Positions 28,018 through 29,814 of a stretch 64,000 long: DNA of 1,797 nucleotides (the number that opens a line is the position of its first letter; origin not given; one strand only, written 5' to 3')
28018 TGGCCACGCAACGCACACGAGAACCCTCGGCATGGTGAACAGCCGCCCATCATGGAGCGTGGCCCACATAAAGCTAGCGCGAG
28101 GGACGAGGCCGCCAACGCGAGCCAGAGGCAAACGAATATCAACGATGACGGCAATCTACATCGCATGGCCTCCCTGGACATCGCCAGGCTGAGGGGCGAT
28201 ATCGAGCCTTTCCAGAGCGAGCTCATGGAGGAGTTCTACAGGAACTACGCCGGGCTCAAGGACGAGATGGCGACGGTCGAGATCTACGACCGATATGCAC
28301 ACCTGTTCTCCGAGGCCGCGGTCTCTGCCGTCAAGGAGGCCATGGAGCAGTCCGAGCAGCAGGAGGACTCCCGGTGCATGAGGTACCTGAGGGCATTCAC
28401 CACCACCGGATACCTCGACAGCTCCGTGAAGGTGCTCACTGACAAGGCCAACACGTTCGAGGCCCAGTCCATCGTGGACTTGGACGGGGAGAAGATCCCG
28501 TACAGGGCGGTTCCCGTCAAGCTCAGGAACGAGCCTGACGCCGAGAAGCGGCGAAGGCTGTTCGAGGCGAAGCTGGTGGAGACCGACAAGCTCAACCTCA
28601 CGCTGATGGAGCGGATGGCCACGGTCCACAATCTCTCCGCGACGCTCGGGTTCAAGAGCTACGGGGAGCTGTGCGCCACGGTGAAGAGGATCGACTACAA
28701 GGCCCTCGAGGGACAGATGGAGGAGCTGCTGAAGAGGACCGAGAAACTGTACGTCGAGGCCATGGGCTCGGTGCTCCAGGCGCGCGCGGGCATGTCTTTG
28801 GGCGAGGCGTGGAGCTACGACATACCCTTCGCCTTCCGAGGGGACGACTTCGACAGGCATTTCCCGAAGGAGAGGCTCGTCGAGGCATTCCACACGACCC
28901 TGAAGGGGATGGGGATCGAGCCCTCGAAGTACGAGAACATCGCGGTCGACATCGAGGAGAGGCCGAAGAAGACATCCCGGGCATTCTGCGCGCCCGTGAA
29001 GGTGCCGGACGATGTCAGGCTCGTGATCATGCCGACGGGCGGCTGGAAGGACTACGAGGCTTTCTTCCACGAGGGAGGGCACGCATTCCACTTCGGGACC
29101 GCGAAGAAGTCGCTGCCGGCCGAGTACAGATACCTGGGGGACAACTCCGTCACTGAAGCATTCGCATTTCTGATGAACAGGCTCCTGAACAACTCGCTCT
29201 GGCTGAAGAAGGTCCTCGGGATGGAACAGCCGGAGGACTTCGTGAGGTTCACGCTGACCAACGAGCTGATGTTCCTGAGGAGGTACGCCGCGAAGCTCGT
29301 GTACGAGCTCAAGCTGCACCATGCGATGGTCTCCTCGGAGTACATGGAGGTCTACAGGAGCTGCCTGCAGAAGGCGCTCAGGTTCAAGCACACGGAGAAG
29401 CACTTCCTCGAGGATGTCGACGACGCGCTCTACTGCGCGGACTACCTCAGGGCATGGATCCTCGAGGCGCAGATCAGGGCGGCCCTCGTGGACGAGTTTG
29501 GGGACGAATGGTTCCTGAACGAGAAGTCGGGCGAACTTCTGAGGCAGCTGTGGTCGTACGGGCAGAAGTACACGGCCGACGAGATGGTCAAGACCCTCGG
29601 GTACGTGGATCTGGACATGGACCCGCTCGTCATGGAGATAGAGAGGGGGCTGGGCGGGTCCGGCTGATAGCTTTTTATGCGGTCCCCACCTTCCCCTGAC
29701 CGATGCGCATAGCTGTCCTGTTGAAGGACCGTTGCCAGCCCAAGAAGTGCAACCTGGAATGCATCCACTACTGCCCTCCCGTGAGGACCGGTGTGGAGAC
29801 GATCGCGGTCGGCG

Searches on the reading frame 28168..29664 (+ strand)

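Call 72: search_protein_families(library=ncbifam, proteins=[window:28168-29664:+], max_evalue=0.00001)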
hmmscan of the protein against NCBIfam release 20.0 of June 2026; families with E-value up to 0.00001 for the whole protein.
window:28168-29664:+ (499 aa): 1 family
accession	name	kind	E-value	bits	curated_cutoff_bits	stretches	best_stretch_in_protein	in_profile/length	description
TIGR02289.1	M3_not_pepF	subfamily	4.4e-10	38.8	442.35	1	22-333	55-374/549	M3 family oligoendopeptidase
